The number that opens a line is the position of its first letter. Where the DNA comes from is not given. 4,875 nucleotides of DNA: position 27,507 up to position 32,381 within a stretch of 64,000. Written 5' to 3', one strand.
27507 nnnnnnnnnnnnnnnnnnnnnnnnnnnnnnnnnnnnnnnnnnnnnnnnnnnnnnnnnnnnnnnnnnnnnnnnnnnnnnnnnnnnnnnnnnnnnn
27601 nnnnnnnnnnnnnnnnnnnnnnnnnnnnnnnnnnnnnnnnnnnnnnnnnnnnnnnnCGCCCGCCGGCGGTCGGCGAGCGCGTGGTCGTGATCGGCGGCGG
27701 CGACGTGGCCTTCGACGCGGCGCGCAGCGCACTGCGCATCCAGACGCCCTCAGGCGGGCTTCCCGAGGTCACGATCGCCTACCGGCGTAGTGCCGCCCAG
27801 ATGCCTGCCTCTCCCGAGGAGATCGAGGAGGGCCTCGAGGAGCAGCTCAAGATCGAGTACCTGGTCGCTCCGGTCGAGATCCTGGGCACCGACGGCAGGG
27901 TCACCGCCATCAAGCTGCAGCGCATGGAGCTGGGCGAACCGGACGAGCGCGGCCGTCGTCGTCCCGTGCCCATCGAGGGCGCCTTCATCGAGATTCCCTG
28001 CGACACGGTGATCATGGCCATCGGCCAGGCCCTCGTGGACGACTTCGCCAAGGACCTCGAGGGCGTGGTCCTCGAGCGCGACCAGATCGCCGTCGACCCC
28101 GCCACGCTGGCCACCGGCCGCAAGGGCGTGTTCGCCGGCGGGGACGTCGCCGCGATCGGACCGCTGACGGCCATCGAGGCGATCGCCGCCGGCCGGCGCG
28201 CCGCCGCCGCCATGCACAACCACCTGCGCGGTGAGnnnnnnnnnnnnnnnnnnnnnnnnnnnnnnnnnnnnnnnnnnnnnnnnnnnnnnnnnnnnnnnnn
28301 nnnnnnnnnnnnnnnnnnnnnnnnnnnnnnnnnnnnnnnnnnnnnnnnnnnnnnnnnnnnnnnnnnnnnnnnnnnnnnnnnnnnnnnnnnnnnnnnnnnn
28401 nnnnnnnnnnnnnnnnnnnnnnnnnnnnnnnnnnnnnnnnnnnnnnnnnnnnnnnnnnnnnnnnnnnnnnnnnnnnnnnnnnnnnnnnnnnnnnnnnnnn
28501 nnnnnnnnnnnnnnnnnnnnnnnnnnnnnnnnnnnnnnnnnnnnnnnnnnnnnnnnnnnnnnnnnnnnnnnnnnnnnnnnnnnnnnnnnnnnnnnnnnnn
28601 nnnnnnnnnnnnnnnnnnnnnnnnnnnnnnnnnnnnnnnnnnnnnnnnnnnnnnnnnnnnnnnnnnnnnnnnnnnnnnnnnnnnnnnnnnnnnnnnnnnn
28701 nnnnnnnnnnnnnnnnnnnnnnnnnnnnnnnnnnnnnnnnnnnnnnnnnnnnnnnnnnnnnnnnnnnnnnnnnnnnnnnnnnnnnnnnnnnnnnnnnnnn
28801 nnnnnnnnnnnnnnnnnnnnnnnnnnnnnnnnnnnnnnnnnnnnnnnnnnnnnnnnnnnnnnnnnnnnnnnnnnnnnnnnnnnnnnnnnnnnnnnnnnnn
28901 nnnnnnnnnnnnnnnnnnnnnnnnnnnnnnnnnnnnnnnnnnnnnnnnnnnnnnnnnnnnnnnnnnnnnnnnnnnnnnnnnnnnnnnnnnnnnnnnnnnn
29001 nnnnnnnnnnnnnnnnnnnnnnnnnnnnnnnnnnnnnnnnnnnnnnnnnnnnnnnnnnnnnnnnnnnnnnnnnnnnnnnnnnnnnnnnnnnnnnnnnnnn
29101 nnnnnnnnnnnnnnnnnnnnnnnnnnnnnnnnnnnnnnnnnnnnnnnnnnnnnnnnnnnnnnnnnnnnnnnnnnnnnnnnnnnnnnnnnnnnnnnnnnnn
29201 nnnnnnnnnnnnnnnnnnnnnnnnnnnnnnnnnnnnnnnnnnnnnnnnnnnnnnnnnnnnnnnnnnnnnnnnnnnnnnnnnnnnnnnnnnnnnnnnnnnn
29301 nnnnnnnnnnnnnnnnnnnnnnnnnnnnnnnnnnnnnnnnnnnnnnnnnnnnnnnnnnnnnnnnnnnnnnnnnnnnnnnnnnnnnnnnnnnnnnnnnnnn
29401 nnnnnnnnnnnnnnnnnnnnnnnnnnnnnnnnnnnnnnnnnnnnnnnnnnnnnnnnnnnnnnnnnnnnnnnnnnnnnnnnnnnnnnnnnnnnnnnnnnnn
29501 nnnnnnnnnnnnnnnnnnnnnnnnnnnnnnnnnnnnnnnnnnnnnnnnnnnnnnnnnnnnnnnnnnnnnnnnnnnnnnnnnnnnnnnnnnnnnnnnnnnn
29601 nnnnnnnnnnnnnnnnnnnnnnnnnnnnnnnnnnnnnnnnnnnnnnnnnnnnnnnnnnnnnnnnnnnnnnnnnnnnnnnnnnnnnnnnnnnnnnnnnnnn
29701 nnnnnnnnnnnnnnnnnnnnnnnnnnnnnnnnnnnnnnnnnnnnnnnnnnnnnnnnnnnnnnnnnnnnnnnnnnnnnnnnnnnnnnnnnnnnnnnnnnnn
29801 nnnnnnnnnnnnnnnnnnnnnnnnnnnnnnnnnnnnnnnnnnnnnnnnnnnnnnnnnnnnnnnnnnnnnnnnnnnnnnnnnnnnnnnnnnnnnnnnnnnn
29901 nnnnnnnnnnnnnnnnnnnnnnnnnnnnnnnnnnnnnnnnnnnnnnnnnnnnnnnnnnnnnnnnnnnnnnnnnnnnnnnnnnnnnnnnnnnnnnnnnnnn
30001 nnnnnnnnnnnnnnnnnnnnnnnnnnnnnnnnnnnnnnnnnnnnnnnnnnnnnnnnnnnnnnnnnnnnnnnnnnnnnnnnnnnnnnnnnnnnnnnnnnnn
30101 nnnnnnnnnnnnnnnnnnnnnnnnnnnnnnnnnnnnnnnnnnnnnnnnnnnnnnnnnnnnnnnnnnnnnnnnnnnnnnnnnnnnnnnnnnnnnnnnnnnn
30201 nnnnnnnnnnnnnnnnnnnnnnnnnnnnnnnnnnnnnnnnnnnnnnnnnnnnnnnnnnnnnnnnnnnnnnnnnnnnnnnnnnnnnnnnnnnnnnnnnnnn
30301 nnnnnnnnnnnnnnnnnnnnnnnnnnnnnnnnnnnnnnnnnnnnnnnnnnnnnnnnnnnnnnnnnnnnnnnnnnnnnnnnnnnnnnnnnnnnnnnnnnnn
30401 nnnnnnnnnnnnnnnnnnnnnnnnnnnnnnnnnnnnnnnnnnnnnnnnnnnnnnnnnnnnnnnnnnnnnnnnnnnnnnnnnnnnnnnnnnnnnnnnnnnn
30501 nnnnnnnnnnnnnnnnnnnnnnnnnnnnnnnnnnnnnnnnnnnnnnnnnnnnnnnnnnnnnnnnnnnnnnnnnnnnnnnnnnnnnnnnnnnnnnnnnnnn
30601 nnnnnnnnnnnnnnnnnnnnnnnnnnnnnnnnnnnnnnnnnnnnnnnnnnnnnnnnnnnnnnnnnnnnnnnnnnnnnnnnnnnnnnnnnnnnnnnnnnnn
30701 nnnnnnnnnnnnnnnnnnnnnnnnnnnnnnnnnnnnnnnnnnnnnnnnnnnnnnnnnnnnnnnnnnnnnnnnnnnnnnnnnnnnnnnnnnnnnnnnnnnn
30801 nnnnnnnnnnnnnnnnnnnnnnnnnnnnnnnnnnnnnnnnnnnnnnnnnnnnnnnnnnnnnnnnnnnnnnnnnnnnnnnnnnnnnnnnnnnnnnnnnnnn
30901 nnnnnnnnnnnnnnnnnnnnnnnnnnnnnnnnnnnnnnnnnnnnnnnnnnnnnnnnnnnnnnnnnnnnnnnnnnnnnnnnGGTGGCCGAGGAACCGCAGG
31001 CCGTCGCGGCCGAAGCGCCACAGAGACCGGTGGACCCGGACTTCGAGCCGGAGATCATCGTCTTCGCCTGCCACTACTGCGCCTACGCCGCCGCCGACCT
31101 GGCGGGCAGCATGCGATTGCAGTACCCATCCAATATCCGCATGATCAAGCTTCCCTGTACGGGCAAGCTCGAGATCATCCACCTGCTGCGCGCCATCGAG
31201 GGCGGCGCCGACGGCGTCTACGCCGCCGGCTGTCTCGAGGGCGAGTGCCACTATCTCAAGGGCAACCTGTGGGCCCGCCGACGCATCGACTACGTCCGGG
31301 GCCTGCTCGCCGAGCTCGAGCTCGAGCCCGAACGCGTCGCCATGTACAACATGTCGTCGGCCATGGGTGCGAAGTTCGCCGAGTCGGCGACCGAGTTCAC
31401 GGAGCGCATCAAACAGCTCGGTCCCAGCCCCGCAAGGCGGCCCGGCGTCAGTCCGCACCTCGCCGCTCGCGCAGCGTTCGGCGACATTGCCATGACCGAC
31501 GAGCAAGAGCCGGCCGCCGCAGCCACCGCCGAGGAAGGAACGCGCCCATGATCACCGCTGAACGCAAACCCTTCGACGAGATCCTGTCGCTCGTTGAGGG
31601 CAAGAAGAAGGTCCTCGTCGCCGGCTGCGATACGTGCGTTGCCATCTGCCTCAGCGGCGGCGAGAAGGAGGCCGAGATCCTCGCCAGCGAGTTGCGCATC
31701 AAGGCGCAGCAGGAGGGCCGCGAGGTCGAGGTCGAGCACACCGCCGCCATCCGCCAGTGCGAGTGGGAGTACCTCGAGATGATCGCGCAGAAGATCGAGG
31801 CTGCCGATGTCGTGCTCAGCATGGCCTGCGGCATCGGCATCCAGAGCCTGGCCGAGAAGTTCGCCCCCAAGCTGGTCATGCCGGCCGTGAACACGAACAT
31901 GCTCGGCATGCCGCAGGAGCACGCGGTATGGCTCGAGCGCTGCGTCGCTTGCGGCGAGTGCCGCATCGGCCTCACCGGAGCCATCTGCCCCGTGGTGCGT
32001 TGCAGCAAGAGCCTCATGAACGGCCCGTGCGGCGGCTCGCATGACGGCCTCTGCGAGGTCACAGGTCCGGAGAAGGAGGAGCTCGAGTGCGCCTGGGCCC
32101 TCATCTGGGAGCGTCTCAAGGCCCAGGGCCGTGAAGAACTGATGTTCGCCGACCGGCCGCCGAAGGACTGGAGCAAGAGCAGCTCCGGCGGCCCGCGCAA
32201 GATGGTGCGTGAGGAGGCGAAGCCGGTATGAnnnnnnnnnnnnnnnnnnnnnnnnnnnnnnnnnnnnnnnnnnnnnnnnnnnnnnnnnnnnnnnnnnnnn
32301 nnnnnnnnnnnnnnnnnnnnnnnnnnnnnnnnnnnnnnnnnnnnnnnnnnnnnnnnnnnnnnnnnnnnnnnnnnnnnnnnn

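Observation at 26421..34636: Hdr/MvhD/MetFV six-gene cluster: putative NAD(P)H-linked, possibly electron-bifurcating methylene-THF reductase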

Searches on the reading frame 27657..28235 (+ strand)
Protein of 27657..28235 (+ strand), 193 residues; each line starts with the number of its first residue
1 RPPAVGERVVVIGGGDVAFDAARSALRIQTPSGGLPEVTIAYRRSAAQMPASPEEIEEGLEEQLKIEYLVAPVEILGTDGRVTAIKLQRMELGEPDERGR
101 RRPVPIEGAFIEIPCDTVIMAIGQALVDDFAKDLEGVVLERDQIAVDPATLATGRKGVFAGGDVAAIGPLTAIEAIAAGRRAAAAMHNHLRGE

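Call 44: search_solved_structures(query=window:27657-28235:+, max_evalue=1e-8, show_alignments=5)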
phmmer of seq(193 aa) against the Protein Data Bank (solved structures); distinct sequences matched with E-value up to 1e-8: 11.
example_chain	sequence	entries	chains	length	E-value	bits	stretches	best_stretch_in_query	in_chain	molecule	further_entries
9bov_A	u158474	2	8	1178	6.4e-46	159.9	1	2-192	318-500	Molybdopterin oxidoreductase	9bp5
9n5u_A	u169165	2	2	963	1.3e-45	158.9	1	5-192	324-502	NfnA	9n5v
5jca_L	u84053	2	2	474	6e-37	130.7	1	2-191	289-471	NADH-dependent Ferredoxin:NADP Oxidoreductase (NfnI) subunit alpha | NADH-dependent Ferredoxin:NADP Oxidoreductase subunit alpha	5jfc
4ylf_B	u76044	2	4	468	4.5e-36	127.8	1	2-193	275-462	Dihydropyrimidine dehydrogenase subunit A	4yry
8oh5_C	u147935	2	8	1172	2e-34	122.5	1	5-192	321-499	Formate dehydrogenase-O, major subunit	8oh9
5vj7_A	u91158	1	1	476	1.4e-30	109.9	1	2-190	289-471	Oxidoreductase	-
2vdc_G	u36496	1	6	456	1.1e-20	77.7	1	4-191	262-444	GLUTAMATE SYNTHASE [NADPH] SMALL CHAIN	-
6s6s_G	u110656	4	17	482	1.2e-20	77.5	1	4-191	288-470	Glutamate synthase [NADPH] small chain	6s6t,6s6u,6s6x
7m31_A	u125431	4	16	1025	7.2e-19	71.7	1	3-191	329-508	Dihydropyrimidine dehydrogenase [NADP(+)]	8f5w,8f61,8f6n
1h7x_A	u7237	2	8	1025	7.2e-19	71.7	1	3-191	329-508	DIHYDROPYRIMIDINE DEHYDROGENASE | Dihydropyrimidine dehydrogenase [NADP(+)]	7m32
1gt8_A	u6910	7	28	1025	7.3e-19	71.7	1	3-191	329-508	DIHYDROPYRIMIDINE DEHYDROGENASE | Dihydropyrimidine dehydrogenase [NADP(+)]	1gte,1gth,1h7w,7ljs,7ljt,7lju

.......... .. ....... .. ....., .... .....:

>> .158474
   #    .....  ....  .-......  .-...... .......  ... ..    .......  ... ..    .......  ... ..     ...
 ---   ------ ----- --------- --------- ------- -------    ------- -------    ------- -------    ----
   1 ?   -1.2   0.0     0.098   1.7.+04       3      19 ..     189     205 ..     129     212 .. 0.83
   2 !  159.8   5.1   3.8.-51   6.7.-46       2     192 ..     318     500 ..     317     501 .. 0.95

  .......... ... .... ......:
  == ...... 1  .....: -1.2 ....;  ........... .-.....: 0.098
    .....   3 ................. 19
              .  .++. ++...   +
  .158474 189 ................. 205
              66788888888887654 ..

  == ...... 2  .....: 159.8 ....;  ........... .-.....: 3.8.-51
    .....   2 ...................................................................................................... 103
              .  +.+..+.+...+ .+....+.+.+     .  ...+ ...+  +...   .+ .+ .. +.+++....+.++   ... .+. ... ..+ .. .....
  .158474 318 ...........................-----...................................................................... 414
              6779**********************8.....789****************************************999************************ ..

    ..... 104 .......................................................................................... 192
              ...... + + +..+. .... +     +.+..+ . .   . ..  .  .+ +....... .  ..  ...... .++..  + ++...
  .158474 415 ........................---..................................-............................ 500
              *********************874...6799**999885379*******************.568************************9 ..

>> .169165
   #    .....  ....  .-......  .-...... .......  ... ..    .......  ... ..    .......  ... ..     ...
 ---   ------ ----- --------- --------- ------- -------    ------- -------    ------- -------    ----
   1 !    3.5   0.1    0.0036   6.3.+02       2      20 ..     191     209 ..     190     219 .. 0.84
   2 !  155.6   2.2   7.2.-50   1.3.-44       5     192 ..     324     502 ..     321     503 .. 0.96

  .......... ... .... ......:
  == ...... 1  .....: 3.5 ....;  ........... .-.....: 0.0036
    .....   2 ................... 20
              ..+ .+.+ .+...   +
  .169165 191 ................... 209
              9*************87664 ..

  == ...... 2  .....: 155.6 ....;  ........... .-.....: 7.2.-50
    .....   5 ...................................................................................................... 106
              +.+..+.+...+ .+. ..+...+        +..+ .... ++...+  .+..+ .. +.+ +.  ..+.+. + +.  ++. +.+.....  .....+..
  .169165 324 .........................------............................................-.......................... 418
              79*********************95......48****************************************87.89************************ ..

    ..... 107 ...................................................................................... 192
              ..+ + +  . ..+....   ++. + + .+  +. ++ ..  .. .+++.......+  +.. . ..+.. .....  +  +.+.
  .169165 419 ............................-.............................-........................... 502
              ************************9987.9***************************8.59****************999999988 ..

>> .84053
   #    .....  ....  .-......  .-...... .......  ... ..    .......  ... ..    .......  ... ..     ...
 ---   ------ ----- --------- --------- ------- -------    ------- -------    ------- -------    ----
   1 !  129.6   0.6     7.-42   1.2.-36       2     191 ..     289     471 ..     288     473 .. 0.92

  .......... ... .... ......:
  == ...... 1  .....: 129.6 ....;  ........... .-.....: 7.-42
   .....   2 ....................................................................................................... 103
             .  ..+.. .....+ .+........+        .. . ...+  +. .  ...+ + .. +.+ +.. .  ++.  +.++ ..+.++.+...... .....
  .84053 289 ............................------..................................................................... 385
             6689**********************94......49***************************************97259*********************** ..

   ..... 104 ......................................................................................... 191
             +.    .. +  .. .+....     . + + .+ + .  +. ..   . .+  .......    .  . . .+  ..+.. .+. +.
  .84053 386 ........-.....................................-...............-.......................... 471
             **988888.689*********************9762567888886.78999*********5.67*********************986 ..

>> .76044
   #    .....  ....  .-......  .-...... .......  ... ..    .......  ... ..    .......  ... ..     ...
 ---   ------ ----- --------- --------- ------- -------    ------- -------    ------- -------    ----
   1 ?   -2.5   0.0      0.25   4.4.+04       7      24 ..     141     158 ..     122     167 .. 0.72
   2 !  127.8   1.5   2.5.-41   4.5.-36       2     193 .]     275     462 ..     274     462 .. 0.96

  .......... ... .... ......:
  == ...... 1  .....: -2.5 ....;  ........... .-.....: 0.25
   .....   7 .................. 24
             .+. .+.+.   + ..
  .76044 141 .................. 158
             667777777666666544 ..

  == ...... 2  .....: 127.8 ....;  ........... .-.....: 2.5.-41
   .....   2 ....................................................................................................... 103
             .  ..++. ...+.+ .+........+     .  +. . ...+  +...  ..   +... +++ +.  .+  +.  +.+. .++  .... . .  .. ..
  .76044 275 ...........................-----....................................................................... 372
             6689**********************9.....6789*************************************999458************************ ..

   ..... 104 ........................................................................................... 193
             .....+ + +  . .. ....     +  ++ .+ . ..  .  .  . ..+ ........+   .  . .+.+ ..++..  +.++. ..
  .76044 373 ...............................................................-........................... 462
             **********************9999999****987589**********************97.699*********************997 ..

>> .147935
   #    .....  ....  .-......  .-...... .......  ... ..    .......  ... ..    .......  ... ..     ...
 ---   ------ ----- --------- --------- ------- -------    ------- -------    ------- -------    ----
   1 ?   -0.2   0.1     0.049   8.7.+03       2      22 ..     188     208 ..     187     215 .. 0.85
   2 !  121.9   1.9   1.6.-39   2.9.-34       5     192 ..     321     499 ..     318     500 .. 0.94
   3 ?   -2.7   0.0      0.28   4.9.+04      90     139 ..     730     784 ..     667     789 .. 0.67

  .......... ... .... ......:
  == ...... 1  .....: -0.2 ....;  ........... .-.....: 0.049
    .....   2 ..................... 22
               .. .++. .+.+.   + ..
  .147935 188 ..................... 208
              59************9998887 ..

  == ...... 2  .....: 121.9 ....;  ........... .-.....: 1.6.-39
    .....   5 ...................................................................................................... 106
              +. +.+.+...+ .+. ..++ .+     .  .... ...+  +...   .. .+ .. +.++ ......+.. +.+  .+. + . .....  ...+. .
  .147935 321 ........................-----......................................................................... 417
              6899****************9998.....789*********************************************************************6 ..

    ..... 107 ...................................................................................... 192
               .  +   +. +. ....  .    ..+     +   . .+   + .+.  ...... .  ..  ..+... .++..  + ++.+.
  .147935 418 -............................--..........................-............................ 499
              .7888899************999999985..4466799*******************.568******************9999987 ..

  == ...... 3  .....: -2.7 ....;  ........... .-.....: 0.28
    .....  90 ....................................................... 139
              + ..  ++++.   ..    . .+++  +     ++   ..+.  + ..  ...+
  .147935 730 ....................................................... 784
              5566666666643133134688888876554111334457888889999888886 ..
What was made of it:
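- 27003..28433 (+): GltD/NfnB-like module (aa ~157-633), inserted between the two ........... motifs of the first unit's inserted ferredoxin domain. The FAD site is GGGPAG (aa 256-261). The NAD(P)H site is GGGDVA (aa 387-392), followed by Y416-R417-R418. The YRR motif aligns with YRR(T/S) in five solved NfnB/GltD-type proteins (call 44).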

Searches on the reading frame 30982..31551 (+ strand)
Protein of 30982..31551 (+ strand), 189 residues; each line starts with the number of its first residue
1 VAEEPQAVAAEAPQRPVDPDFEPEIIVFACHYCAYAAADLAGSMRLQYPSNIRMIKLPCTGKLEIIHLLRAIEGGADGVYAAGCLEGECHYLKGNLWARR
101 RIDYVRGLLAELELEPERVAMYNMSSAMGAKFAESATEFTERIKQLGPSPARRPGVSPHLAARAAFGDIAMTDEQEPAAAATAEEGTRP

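Call 3: search_protein_families(library=pfam, proteins=[window:30982-31551:+], max_evalue=0.01)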
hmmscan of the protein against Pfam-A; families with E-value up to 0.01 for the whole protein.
window:30982-31551:+ (189 aa): 1 family
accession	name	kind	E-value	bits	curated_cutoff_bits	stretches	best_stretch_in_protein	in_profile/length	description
PF02662.21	FlpD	-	4.2e-47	159.6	22.3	1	25-147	1-123/123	Methyl-viologen-reducing hydrogenase, delta subunit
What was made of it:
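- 30982..31551 (+): mvhD ([2Fe-2S] electron-transfer subunit). GTG start 1 nt after the hdrA stop. It has an Ala/Pro/Glu-rich C-terminal tail. Pfam FlpD, E=4e-47 (call 3).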

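Call 28: search_protein_families(library=ncbifam, proteins=[window:30982-31551:+], max_evalue=0.001)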
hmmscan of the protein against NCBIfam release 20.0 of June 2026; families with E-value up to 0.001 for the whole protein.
window:30982-31551:+ (189 aa): 4 families
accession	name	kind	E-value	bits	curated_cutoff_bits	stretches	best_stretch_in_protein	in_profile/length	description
NF045873.1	F420_non_VhuD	exception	8.2e-43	145.7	215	1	22-151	1-130/132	F420-non-reducing hydrogenase iron-sulfur subunit VhuD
NF040770.1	hetero_SS_HdrA2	exception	4.3e-39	134.3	1100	1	20-149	645-774/777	CoB-CoM heterodisulfide reductase HdrA2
NF041891.1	hdrA_Methbact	equivalog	4.8e-12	44.9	1300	1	22-146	643-761/762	ferredoxin:CoB-CoM heterodisulfide reductase subunit HdrA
NF041778.1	hetero_SS_HdrA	equivalog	0.00042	18.3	1400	1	23-77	654-708/771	ferredoxin:CoB-CoM heterodisulfide reductase subunit HdrA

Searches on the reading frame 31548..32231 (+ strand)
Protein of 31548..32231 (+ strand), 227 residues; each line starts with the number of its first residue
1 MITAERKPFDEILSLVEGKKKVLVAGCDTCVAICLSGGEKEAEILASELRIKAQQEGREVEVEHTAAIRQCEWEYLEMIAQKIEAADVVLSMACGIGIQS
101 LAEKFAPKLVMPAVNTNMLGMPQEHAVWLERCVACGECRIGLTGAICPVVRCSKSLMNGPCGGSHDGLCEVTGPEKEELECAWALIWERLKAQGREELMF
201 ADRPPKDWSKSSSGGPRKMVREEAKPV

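Call 3: search_protein_families(library=pfam, proteins=[window:31548-32231:+], max_evalue=0.01)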
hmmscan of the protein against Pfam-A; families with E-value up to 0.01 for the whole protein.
window:31548-32231:+ (227 aa): 1 family
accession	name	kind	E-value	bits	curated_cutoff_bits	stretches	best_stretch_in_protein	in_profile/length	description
PF12225.13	DUF5981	-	7e-31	106.2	23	1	112-209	2-95/95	Methylene-tetrahydrofolate reductase C terminal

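Call 20: search_solved_structures(query=window:31548-32231:+, max_evalue=0.01)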
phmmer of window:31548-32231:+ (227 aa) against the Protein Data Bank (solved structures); distinct sequences matched with E-value up to 0.01: 0.

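Call 28: search_protein_families(library=ncbifam, proteins=[window:31548-32231:+], max_evalue=0.001)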
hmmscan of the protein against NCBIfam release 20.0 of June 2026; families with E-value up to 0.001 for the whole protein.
window:31548-32231:+ (227 aa): 0 families
